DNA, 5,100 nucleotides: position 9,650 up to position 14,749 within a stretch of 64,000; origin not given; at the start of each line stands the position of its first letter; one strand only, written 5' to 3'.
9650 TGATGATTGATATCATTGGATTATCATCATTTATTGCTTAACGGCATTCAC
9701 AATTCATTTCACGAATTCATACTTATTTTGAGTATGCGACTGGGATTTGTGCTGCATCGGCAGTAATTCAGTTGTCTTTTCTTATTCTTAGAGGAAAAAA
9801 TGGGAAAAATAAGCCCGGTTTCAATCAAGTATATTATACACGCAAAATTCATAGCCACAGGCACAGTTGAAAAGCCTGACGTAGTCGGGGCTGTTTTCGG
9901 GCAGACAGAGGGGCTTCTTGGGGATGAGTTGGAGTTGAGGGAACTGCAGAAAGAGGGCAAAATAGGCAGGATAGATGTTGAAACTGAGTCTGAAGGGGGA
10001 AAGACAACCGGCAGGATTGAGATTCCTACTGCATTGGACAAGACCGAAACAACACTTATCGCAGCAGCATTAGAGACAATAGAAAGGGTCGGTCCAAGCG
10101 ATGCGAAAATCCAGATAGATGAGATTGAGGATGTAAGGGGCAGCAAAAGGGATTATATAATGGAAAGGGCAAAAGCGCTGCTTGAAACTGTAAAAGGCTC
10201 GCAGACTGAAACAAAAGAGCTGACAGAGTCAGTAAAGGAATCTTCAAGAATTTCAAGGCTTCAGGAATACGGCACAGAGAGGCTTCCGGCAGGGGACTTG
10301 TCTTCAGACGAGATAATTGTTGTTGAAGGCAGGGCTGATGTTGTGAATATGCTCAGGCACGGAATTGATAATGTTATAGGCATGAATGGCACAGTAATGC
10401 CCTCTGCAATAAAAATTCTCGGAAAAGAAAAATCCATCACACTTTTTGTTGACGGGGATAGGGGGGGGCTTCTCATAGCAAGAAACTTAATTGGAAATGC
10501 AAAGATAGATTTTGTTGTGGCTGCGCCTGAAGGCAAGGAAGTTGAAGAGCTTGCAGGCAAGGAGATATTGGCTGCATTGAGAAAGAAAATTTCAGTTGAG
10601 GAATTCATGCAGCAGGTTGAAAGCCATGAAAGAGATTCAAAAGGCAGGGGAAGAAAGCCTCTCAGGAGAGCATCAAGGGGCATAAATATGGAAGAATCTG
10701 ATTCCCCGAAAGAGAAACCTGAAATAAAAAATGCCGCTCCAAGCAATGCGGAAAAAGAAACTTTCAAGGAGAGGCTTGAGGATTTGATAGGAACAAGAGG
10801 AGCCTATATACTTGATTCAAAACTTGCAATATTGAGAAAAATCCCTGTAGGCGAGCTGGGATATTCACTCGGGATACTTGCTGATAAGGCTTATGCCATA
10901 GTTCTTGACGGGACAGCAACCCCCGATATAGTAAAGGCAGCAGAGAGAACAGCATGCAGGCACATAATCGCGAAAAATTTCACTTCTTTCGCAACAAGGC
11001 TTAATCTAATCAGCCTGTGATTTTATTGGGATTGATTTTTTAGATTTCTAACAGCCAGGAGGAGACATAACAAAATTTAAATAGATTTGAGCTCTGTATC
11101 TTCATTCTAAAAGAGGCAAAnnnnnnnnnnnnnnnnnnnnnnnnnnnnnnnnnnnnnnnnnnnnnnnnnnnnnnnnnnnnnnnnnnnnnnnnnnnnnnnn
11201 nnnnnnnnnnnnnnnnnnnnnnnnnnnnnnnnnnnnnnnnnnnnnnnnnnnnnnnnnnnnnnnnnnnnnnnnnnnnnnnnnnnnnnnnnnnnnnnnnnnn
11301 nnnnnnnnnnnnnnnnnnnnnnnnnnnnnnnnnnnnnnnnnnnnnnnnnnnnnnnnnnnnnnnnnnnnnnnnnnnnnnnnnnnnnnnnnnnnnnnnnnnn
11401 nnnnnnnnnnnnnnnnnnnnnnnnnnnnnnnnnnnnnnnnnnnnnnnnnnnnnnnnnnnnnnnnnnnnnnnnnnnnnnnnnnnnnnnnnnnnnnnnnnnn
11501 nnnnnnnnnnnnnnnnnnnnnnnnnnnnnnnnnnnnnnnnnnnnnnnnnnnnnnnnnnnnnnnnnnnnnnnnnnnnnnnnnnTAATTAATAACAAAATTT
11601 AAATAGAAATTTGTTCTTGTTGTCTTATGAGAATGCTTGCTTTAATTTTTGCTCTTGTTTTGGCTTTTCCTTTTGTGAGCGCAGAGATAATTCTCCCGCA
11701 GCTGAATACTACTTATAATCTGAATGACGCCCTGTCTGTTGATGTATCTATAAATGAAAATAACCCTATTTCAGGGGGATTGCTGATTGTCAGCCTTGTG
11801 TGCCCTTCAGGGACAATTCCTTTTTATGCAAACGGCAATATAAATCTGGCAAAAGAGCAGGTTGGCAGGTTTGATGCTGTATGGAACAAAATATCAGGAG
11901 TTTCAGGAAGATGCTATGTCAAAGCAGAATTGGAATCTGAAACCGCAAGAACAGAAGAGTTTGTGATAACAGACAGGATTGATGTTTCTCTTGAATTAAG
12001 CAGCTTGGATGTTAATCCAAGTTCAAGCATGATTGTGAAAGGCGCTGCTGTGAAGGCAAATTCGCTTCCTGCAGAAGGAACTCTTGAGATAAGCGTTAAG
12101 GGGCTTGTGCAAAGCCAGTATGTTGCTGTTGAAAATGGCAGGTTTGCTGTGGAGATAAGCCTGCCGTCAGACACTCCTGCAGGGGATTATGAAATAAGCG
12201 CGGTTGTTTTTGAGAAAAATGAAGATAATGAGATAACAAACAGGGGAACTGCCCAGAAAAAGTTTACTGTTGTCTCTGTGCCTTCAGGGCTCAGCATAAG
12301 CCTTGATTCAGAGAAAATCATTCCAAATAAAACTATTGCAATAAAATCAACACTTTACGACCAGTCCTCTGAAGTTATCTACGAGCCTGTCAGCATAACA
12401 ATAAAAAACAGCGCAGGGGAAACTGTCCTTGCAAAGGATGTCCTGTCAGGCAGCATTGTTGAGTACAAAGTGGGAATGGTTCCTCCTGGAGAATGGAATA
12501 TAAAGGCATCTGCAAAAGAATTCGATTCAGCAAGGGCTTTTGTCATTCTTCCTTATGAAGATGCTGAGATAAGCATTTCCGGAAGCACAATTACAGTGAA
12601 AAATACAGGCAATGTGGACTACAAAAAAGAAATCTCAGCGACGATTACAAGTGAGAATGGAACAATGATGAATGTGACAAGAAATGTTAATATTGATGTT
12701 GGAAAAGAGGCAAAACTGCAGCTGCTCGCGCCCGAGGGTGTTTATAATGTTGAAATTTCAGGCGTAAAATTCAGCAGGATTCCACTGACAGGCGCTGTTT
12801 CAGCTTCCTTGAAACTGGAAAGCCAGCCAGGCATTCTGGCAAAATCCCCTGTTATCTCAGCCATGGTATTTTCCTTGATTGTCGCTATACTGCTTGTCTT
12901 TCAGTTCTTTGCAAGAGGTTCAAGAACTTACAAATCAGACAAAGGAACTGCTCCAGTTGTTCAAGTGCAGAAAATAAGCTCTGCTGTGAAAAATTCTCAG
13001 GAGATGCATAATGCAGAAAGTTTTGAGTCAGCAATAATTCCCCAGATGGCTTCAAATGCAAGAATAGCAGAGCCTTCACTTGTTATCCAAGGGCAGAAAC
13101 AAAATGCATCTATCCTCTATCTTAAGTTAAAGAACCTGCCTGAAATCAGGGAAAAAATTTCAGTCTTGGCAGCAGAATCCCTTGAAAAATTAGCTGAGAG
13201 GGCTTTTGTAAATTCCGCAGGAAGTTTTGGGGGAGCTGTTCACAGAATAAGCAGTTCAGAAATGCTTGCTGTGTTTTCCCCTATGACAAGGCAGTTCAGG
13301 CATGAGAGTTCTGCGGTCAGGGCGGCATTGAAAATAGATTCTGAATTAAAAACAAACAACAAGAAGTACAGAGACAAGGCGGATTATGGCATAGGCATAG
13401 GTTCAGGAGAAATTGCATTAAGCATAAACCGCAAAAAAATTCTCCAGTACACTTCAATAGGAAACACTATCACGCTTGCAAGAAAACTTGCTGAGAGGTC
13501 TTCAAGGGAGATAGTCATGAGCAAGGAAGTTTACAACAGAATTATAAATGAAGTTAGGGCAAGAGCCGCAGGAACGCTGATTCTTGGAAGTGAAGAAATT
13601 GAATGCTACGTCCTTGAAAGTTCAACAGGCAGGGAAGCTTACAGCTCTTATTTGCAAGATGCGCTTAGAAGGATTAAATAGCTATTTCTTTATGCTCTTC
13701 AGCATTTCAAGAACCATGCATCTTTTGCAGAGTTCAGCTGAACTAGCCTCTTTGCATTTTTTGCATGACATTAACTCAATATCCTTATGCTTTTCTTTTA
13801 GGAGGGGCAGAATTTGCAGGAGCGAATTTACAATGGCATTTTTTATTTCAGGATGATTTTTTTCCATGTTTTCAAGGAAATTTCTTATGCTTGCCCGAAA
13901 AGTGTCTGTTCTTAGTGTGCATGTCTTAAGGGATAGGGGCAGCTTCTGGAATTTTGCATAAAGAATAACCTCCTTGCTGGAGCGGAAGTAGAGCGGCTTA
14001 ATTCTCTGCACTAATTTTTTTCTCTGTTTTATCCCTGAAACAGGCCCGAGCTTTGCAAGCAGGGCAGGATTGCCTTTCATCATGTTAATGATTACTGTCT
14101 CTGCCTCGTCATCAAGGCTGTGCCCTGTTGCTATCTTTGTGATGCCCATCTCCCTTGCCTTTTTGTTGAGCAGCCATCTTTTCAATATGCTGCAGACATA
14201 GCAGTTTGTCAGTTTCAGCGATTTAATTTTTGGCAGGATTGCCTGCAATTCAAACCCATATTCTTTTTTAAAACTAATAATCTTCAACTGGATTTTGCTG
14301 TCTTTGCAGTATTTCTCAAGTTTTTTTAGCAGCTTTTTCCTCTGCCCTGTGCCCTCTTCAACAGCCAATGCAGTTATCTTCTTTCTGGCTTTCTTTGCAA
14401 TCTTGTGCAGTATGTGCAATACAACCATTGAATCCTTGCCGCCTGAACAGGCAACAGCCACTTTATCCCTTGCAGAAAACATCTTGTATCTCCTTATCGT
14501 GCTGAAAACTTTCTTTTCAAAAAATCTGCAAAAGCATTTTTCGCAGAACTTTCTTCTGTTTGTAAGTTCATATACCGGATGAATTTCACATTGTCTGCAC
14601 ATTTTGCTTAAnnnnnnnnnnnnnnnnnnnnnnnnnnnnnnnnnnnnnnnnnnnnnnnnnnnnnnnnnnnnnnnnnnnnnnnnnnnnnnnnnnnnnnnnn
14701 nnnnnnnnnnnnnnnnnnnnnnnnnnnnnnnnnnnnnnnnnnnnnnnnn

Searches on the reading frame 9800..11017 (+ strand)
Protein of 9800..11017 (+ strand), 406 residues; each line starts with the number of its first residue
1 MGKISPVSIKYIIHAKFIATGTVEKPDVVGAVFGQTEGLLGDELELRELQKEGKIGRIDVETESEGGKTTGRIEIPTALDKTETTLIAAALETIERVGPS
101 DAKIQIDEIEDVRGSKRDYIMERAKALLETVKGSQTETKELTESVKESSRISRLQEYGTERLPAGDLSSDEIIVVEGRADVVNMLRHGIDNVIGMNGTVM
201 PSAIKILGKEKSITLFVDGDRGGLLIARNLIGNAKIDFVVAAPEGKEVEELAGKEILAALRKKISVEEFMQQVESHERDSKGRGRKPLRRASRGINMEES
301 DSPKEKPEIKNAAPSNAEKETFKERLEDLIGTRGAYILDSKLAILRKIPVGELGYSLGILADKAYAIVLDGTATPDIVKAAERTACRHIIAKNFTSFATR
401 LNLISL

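Call 42: search_protein_families(library=pfam, proteins=[window:9800-11017:+], max_evalue=0.00001)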
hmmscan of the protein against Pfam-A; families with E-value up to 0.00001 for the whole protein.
window:9800-11017:+ (406 aa): 2 families
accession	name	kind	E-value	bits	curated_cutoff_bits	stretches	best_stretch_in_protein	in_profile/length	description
PF13662.12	Toprim_4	-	8e-08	32.8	25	1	170-233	1-73/85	Toprim domain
PF01751.28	Toprim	-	3.6e-06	27.5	23.1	1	171-235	1-81/96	Toprim domain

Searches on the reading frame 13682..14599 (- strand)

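Call 42: search_protein_families(library=pfam, proteins=[window:13682-14599:-], max_evalue=0.00001)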
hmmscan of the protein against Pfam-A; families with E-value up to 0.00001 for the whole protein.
window:13682-14599:- (305 aa): 1 family
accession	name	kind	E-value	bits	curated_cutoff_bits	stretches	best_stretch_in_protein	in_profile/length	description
PF01171.26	ATP_bind_3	-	3.5e-16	59.9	27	1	46-240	1-181/182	PP-loop family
